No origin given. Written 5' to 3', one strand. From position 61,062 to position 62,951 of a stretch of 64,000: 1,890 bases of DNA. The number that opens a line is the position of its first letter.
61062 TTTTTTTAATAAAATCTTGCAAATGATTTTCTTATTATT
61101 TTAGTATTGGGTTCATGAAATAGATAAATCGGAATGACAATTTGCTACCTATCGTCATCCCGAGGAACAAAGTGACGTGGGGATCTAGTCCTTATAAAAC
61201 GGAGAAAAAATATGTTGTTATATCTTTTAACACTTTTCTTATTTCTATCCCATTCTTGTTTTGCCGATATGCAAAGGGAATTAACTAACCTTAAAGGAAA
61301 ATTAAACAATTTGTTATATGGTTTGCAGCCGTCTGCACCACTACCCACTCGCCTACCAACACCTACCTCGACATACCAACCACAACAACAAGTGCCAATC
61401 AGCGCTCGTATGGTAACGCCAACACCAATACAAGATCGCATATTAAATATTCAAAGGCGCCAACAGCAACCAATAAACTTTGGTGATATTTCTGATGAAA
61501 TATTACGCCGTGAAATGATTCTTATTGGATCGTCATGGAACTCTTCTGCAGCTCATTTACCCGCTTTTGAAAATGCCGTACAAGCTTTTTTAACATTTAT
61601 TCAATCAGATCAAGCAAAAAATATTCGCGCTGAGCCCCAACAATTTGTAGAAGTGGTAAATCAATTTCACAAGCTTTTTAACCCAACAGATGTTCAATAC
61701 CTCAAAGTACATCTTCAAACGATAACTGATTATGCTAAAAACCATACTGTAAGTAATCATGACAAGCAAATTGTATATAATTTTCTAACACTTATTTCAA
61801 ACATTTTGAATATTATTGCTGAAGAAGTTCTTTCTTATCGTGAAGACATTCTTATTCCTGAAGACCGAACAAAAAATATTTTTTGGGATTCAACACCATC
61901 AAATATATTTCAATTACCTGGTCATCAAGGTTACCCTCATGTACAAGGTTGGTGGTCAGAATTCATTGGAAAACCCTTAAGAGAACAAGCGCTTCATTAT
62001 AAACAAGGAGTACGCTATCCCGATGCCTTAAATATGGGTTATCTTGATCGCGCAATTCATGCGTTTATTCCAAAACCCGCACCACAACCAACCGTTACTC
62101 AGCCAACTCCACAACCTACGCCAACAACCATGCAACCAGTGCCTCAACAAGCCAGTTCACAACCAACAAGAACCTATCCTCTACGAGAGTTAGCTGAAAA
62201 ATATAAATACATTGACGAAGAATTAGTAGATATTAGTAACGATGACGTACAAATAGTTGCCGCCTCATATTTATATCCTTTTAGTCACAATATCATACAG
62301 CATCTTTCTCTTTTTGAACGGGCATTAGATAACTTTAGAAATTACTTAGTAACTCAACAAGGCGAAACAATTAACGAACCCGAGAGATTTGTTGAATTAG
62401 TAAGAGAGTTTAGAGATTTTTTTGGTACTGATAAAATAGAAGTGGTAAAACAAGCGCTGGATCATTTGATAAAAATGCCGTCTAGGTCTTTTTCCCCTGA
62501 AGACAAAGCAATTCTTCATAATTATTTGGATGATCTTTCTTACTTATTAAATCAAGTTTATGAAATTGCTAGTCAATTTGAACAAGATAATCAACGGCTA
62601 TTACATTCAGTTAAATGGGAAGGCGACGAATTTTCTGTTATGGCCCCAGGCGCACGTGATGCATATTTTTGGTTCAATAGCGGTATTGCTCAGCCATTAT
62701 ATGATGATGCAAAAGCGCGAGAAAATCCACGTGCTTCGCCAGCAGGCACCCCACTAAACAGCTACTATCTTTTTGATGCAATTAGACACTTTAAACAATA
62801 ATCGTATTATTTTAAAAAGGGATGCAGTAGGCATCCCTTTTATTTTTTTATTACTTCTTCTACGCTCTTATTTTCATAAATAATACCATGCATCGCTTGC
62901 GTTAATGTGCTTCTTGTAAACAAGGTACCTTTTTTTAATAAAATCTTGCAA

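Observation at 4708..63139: Shared 17-residue motif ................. directly after the signal peptide of five secreted proteins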

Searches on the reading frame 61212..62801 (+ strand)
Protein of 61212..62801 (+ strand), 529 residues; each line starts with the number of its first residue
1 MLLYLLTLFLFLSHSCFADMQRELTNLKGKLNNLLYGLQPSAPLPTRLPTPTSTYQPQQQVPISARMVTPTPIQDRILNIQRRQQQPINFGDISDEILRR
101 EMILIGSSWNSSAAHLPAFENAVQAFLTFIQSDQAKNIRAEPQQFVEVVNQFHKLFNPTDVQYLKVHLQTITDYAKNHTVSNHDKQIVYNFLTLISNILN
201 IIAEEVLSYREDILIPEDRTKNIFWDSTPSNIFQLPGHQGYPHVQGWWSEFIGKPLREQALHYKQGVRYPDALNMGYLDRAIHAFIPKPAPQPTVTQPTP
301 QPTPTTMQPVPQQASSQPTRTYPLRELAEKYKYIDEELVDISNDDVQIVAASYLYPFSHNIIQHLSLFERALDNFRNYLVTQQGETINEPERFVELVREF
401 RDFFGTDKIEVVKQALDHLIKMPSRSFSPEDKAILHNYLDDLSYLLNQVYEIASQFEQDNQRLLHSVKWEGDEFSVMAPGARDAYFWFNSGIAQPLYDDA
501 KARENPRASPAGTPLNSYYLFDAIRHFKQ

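Call 8: search_protein_families(library=pfam, proteins=[window:61212-62801:+], max_evalue=1)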
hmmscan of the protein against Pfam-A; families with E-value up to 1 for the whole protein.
window:61212-62801:+ (529 aa): 5 families
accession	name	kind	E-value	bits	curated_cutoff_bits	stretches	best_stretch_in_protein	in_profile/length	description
PF14637.11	FNIP_M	-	0.011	16.4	25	1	357-452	31-123/230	Folliculin-interacting protein middle domain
PF08454.17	RIH_assoc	-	0.014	15.7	28.5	0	143-199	43-99/99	RyR and IP3R Homology associated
PF22927.2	INT1_R3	-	0.18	11.9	27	1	117-178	95-158/160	Integrator complex subunit 1, R3 domain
PF20212.3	DUF6572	-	0.21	12.3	27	1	108-172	29-94/106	Family of unknown function (DUF6572)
PF24293.1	TPR_Edg1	-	0.87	8.8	27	1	334-467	11-143/397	Edg1, TPR repeats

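Call 9: search_protein_families(library=ncbifam, proteins=[window:61212-62801:+], max_evalue=1)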
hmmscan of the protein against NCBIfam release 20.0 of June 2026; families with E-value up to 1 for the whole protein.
window:61212-62801:+ (529 aa): 2 families
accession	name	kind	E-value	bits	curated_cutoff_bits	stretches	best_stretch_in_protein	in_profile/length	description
NF009180.0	PRK12528.1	subfamily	0.0015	18.6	184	1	371-449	39-118/165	RNA polymerase sigma factor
NF033930.1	pneumo_PspA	exception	0.63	8.7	850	0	287-320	363-396/659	pneumococcal surface protein A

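Call 19: find_related_loci(query=A2, collection=genome_contigs, flank=10000)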
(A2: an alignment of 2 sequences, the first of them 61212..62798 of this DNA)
Query A2 (529 aa) in genome_contigs; peptide patterns used: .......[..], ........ (x = any residue, [..] = any of these).
109 stretches matched a pattern, but none encodes a relative of the query by tblastn (E <= 1e-3).

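Call 48: search_protein_representatives(alignment_id=A2)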
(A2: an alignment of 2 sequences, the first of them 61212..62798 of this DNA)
Query: 2 sequences, 548 profile positions. Proteins with E-value up to 0.001 (for the whole library): 11; up to 1e-10: 8; up to 1e-30: 6. The best 11 are listed.
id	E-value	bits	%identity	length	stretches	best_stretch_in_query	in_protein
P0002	0.0e+00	1128.5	-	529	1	1-548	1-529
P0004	2.6e-278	940.7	-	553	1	1-547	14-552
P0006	9.3e-58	212.7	-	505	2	4-306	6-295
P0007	2.4e-56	208.0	-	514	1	1-489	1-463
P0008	1.7e-33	132.6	-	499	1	1-547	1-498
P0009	8.2e-31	123.7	-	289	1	17-294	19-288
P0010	3.7e-24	101.8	-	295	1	5-293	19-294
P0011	1.0e-13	67.3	-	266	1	1-294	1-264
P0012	1.0e-06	44.2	-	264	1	104-265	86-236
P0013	6.3e-06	41.6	-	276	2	380-523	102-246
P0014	2.3e-04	36.4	-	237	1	237-365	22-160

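Call 50: list_cluster_members(proteins=[P0006, P0007, P0008, P0009, P0010, P0011, P0012, P0013, P0014])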
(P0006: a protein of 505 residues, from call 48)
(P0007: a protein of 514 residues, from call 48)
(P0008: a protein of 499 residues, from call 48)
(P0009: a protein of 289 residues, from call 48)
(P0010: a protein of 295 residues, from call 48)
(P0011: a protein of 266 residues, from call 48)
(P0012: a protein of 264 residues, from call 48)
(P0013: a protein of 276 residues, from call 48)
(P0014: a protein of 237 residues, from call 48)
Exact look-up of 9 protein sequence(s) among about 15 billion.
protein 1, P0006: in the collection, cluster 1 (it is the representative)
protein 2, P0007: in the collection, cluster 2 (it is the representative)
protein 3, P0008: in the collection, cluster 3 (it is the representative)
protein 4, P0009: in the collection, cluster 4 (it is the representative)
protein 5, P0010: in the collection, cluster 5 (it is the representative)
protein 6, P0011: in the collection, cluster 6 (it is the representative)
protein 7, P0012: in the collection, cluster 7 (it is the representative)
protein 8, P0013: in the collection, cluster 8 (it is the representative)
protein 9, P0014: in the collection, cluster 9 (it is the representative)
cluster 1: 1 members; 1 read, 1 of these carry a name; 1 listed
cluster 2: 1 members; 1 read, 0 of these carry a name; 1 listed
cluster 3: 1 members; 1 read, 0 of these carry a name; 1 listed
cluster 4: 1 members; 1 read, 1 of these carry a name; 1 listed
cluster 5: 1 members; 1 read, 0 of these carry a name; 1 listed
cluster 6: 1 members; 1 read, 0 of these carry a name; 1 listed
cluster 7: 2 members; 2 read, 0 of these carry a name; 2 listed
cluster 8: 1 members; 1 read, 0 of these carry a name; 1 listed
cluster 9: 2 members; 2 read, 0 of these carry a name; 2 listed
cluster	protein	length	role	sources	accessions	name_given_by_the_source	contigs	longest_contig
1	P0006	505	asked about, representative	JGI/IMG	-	hypothetical protein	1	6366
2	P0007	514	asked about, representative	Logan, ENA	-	-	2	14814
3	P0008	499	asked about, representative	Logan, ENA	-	-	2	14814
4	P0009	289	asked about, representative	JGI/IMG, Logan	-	hypothetical protein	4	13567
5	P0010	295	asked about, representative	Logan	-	-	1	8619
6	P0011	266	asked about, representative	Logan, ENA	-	-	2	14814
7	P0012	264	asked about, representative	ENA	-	-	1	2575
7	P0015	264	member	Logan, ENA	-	-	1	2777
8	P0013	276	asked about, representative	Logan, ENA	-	-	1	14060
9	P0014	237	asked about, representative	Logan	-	-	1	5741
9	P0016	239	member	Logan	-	-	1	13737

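Call 51: find_encoding_contigs(protein=P0007, flank=10000, max_places=3)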
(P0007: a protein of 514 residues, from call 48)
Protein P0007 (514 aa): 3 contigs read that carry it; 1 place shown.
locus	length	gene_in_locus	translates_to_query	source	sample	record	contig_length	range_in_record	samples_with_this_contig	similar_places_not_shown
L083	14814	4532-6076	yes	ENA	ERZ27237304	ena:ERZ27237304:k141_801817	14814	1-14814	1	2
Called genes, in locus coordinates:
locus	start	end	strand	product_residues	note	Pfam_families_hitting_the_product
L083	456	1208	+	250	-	PF00142:Fer4_NifH (weak), PF01656:CbiA, PF02374:ArsA_ATPase, PF06564:CBP_BcsQ, PF09140:MipZ, PF10609:ParA (weak), PF13614:AAA_31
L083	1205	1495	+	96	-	-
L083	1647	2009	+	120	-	-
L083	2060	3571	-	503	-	-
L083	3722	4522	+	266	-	-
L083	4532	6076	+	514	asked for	-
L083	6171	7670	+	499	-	-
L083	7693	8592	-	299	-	PF01791:DeoC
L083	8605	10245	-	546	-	PF03717:PBP_dimer, PF00905:Transpeptidase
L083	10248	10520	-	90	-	-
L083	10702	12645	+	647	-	-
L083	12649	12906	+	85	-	-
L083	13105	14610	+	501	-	-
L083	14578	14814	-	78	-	?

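Call 52: find_encoding_contigs(protein=P0009, flank=10000, max_places=4)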
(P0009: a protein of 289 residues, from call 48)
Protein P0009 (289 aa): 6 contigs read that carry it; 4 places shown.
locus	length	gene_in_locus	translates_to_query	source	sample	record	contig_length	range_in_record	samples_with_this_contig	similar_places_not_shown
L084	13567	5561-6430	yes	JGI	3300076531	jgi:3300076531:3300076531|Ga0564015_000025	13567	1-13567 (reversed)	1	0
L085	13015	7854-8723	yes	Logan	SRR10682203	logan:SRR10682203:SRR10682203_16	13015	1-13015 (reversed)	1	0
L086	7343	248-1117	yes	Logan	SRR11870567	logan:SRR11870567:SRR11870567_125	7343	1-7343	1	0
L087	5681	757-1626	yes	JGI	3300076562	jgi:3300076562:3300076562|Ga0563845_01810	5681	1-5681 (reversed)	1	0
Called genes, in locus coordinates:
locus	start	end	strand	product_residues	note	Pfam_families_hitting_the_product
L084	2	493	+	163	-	?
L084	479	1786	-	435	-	-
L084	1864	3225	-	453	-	PF06101:Vps62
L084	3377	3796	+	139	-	-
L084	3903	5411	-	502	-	-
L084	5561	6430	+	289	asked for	-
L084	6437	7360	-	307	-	PF01791:DeoC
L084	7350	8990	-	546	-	PF03717:PBP_dimer, PF00905:Transpeptidase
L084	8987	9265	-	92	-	-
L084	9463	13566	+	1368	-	?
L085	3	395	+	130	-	?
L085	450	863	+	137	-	-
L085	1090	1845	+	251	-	PF00142:Fer4_NifH (weak), PF01656:CbiA, PF02374:ArsA_ATPase, PF06564:CBP_BcsQ, PF09140:MipZ, PF10609:ParA (faint), PF13614:AAA_31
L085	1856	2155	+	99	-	-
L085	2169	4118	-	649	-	-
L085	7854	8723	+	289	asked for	-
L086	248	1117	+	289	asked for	-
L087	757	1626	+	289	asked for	-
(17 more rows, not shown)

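Call 53: find_encoding_contigs(protein=P0013, flank=10000, max_places=3)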
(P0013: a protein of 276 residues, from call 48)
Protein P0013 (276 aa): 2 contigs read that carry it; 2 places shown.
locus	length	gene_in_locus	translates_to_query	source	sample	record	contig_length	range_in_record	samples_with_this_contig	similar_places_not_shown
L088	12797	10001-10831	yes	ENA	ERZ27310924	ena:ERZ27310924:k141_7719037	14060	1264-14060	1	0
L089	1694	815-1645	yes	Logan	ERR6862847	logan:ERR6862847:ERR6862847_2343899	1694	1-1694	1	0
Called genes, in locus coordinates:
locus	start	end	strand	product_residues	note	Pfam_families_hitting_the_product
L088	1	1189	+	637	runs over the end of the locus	PF00912:Transgly, PF00905:Transpeptidase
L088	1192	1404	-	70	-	-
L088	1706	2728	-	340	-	PF03033:Glyco_transf_28, PF04101:Glyco_tran_28_C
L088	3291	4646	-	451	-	PF25174:Beta-prop_THOC3, PF25175:Beta-prop_WDR5 (weak), PF25172:Beta-prop_WDR3_2nd (weak), PF25173:Beta-prop_WDR3_1st, PF24814:WD40_Prp19, PF25175:Beta-prop_WDR5 (weak), PF23381:Beta-prop_IFT122_1st, PF25174:Beta-prop_THOC3 (weak), +14 more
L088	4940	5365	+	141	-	PF00293:NUDIX, PF14815:NUDIX_4 (weak)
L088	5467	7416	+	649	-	PF03169:OPT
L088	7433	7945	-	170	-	-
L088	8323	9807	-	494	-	PF12895:ANAPC3 (faint), PF13429:TPR_15 (faint), PF25062:ARM_TT21_N (faint), PF00515:TPR_1 (faint), PF07719:TPR_2 (faint), PF13181:TPR_8 (faint), PF13428:TPR_14 (faint), PF13432:TPR_16 (faint), +4 more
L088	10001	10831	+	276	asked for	-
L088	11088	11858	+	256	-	-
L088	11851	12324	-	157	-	PF05258:DciA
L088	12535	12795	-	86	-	?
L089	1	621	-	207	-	?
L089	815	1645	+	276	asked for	-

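Call 54: find_encoding_contigs(protein=P0010, flank=10000, max_places=3)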
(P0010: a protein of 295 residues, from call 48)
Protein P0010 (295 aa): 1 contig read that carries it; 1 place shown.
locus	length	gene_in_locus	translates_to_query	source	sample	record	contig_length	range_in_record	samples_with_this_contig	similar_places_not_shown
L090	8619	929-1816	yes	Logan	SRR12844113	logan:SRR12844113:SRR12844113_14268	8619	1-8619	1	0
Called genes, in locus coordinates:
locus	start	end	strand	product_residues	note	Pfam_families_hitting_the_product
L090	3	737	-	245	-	?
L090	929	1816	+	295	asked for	-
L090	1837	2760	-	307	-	PF01791:DeoC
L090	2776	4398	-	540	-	PF03717:PBP_dimer, PF00905:Transpeptidase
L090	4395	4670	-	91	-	-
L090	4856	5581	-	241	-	-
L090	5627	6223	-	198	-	-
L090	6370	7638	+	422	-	PF12796:Ank_2, PF12796:Ank_2, PF00023:Ank (weak), PF13637:Ank_4, PF13857:Ank_5, PF12796:Ank_2, PF13637:Ank_4, PF13857:Ank_5, +6 more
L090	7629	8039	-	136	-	-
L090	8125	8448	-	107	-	-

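Call 55: find_encoding_contigs(protein=P0006, flank=10000, max_places=3)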
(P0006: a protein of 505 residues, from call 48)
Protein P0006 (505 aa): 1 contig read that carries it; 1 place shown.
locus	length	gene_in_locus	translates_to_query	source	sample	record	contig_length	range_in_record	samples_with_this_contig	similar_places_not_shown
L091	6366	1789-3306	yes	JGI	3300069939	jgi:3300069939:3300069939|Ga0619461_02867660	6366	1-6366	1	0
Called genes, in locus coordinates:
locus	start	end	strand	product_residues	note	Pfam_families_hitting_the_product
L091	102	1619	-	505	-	-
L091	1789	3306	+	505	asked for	-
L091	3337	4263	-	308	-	PF01791:DeoC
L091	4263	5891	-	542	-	PF03717:PBP_dimer, PF00905:Transpeptidase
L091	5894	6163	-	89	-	-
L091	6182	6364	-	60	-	?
